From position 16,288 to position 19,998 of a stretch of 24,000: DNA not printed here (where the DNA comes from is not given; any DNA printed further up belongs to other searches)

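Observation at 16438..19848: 1136-aa orphan protein with no recognisable catalytic motif as first gene of the R-M operon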

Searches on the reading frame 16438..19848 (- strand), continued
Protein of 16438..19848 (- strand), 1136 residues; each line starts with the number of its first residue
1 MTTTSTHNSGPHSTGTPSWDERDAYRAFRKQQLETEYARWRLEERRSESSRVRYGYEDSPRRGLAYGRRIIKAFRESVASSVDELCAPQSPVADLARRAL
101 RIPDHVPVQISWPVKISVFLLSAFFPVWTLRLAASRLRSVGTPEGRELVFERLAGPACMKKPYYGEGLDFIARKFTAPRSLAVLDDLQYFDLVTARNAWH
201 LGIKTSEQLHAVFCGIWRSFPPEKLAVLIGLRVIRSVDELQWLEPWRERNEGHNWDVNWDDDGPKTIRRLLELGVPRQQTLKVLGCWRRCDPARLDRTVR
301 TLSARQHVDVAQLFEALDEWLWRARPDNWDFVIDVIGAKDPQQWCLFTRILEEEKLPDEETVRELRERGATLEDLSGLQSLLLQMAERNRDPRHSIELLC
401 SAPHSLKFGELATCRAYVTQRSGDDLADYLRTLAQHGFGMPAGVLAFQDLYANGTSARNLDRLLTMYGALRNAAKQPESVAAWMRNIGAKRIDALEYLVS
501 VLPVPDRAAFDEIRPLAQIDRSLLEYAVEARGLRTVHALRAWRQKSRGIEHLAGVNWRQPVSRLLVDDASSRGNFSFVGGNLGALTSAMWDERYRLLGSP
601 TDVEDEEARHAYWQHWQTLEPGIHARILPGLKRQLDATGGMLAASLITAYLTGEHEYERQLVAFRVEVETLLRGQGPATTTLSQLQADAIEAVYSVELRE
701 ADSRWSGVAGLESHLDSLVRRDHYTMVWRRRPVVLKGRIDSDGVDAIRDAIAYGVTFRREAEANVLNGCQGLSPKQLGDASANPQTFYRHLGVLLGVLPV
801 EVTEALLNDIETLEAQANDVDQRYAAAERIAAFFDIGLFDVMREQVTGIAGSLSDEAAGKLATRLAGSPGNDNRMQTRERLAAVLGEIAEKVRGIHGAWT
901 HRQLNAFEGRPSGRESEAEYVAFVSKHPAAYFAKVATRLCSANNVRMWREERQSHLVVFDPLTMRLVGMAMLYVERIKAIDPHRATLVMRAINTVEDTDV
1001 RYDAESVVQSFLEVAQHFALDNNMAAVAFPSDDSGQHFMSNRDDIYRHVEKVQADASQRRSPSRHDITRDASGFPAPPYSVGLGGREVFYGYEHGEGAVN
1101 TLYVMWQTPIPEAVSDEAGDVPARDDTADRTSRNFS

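Call 55: fold_search(model_id=the predicted structure, library=pdb)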
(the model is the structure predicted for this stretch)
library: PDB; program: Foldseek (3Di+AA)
matches with E <= 10: 294; with E <= 0.001: 0
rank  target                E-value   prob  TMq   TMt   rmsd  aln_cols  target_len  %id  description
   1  1tiq_B                8.8e-02  0.99  0.09  0.45   7.1       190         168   11  Crystal Structure of an Acetyltransferase (PaiA) in complex with CoA and DTT from Bacillus subtilis, Northeast Structu (released 2004-07-13)
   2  4ua3_A                9.5e-02  0.99  0.09  0.43   8.1       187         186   11  Crystal structure of selenomethionine labeled SpNatD (released 2015-01-28)
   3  4ua3_B                1.3e-01  1.00  0.07  0.36   4.2       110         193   14  Crystal structure of selenomethionine labeled SpNatD (released 2015-01-28)
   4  7byy_A                1.4e-01  0.99  0.09  0.42   6.2       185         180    9  Crystal structure of bacterial toxin (released 2020-06-03)
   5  8osp_A                1.6e-01  1.00  0.09  0.46   6.4       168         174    7  GCN5-related N-Acetyltransferase from Lactobacillus curiae (released 2023-07-05)
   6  5us1_E                1.8e-01  0.99  0.06  0.32   4.0        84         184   18  Crystal structure of aminoglycoside acetyltransferase AAC(2')-Ia in complex with N2'-acetylgentamicin C1A and coenzyme (released 2017-03-15)
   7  7byy_B                2.2e-01  0.98  0.09  0.43   6.2       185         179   10  Crystal structure of bacterial toxin (released 2020-06-03)
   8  1tiq_A                2.3e-01  0.97  0.09  0.42   7.7       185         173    9  Crystal Structure of an Acetyltransferase (PaiA) in complex with CoA and DTT from Bacillus subtilis, Northeast Structu (released 2004-07-13)
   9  3fb3_A                2.7e-01  0.99  0.07  0.46   4.5        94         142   17  Crystal Structure of Trypanosoma Brucei Acetyltransferase, Tb11.01.2886 (released 2008-11-25)
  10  7byy_D                3.0e-01  0.96  0.09  0.43   6.3       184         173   10  Crystal structure of bacterial toxin (released 2020-06-03)
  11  4psx_A                3.2e-01  0.99  0.10  0.30   5.0       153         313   10  Crystal structure of histone acetyltransferase complex (released 2014-07-09)
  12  9f5q_B                3.4e-01  0.95  0.06  0.30   9.9       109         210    7  Crystal structure of selenomethionine-labelled kinetoplastid kinetochore protein KKT23 acetyltransferase domain from T (released 2024-08-28)
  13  9evq_B                3.9e-01  0.95  0.07  0.32  10.2       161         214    7  Crystal structure of the kinetoplastid kinetochore protein KKT23 acetyltransferase domain from Trypanosoma brucei (released 2024-08-28)
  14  2eui_E                4.2e-01  0.99  0.08  0.50   3.8       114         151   10  Crystal structure of a probable acetyltransferase (released 2005-12-06)
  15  3fb3_B                4.2e-01  0.98  0.07  0.42   3.8        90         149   18  Crystal Structure of Trypanosoma Brucei Acetyltransferase, Tb11.01.2886 (released 2008-11-25)
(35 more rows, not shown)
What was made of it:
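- Probabilities are 0.95-1.0 and target-normalised TM reaches 0.62 (call 55).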

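Call 60: fold_search(model_id=the predicted structure, library=viral)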
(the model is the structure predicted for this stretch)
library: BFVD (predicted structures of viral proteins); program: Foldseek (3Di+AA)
matches with E <= 10: 194; with E <= 0.001: 0
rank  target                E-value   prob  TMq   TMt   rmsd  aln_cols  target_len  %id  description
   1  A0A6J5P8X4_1          8.6e-03  0.18  0.05  0.06  44.6       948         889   11  Tape measure protein [uncultured Caudovirales phage]
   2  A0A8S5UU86            1.2e-01  0.10  0.09  0.07  37.2      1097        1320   11  Minor tail protein [Siphoviridae sp. ctGsX68]
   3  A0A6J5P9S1            1.3e-01  1.00  0.07  0.42   3.6       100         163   13  Uncharacterized protein [uncultured Caudovirales phage]
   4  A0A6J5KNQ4            1.4e-01  1.00  0.08  0.45   4.7       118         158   14  Uncharacterized protein [uncultured Caudovirales phage]
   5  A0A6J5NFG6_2          1.5e-01  0.12  0.09  0.09  58.6      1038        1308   13  Phage tail tape measure protein [uncultured Caudovirales phage]
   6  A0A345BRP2            1.5e-01  0.08  0.06  0.06  38.7       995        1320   12  (no name in the UniProt tables at hand)
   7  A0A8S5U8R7            2.1e-01  0.10  0.08  0.08  36.5       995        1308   12  Minor tail protein [Siphoviridae sp. ctnMR5]
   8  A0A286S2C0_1          2.2e-01  0.12  0.09  0.12  42.9       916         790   12  Tape measure protein [Arthrobacter phage Molivia]
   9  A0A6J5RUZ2            2.3e-01  0.99  0.08  0.47   4.3       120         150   15  Uncharacterized protein [uncultured Caudovirales phage]
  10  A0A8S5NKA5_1          2.6e-01  0.10  0.08  0.11  30.3       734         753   12  Tail tape measure [Siphoviridae sp. ctK0l2]
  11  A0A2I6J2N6            2.7e-01  0.89  0.10  0.18  14.3       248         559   11  (no name in the UniProt tables at hand)
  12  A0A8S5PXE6            2.8e-01  0.99  0.09  0.50   5.8       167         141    6  N-acetyltransferase domain-containing protein [Myoviridae sp. ctgsk7]
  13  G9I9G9                3.4e-01  0.69  0.10  0.32  19.2       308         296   10  (no name in the UniProt tables at hand)
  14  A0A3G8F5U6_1          3.6e-01  0.06  0.07  0.09  45.1       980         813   13  (no name in the UniProt tables at hand)
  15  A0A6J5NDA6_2          3.7e-01  0.08  0.08  0.11  34.8       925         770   12  DUF6973 domain-containing protein [uncultured Caudovirales phage]
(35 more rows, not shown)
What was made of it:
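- On GNAT acyl-CoA N-acyltransferase superfamily: The viral library gives the same picture (call 60).
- The viral library gives the same result (call 60).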

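Call 67: find_encoding_contigs(protein=P0011, flank=10000, max_places=4)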
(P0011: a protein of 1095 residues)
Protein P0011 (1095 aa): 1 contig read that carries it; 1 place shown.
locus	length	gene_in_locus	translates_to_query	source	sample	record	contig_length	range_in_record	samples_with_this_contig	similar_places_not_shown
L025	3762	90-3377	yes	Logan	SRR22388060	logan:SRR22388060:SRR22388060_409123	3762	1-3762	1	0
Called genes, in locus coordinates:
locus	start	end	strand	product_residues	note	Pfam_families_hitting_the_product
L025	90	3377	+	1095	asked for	-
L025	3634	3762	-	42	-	?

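Call 68: find_encoding_contigs(protein=P0020, flank=10000, max_places=4)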
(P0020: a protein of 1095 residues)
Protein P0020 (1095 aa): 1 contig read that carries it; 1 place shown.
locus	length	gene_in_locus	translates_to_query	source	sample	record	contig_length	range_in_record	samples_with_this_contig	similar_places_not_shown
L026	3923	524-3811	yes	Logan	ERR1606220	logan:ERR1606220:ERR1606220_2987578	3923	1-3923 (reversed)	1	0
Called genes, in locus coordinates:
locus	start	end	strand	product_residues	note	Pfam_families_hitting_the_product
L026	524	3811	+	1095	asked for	-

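Call 71: search_protein_families(library=pfam, alignment_id=A4, max_evalue=0.00001)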
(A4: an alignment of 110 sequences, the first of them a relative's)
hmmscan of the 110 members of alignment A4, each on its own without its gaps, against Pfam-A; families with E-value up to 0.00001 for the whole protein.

A. member 1, L010:3992-4744:- (250 aa): 1 family
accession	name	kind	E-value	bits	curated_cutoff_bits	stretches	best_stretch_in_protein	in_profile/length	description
PF14348.11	DUF4400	-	3.8e-71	239.2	27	1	50-247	1-196/196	Domain of unknown function (DUF4400)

B. families by the number of members that match (of 110 scanned): 102 families (the first 25 are shown)
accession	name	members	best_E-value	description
PF07690.21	MFS_1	4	1.2e-46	Major Facilitator Superfamily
PF00015.26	MCPsignal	2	8.4e-53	Methyl-accepting chemotaxis protein (MCP) signalling domain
PF00083.30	Sugar_tr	2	5.1e-19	Sugar (and other) transporter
PF00872.24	Transposase_mut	1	4.2e-116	Transposase, Mutator family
PF07514.17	TraI_2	1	5.6e-116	Putative helicase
PF00115.25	COX1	1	3.5e-114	Cytochrome C and Quinol oxidase polypeptide I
PF01131.25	Topoisom_bac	1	9.4e-114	DNA topoisomerase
PF04616.20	Glyco_hydro_43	1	1.5e-94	Glycosyl hydrolases family 43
PF08900.16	AcaB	1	2.9e-82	Transcriptional regulator AcaB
PF11358.13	DUF3158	1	6.3e-82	Protein of unknown function (DUF3158)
PF00563.25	EAL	1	2.3e-73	EAL domain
PF14348.11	DUF4400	1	3.8e-71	Domain of unknown function (DUF4400)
PF01977.22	UbiD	1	1.6e-65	3-octaprenyl-4-hydroxybenzoate carboxy-lyase Rift-related domain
PF05954.17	Phage_GPD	1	5.9e-58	Phage tail baseplate hub (GPD)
PF11198.13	DUF2857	1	2.2e-57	Protein of unknown function (DUF2857)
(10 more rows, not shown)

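Call 72: search_protein_families(library=padloc, alignment_id=A4, max_evalue=1e-10)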
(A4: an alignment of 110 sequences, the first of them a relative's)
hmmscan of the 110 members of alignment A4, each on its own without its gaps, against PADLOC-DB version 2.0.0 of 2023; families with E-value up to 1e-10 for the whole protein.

A. member 1, L010:3992-4744:- (250 aa): 0 families

B. families by the number of members that match (of 110 scanned): 76 families (the first 25 are shown)
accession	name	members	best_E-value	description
PDLC03865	LmuB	2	1.8e-176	-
PDLC03859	LmuB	2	6.9e-85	-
PDLC02164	Avs2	1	0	-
PDLC02166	Avs2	1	0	-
PDLC02161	Avs2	1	1.1e-250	-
PDLC02162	Avs2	1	9.3e-200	-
PDLC02165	Avs2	1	9.3e-178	-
PDLC02163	Avs2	1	2.9e-173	-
PDLC02865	DpdF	1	1.4e-99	DpdF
PDLC03272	MTase_II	1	2.6e-43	Type II methyltransferase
PDLC03715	oMTase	1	2.1e-38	orphan methyltransferase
PDLC03324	MTase_II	1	3.9e-28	Type II methyltransferase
PDLC03378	MTase_II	1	1.1e-24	Type II methyltransferase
PDLC00026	DruM2|DruM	1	3.9e-24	DNA cytosine methylase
PDLC00033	DruM2|DruM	1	8.5e-23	DNA cytosine methylase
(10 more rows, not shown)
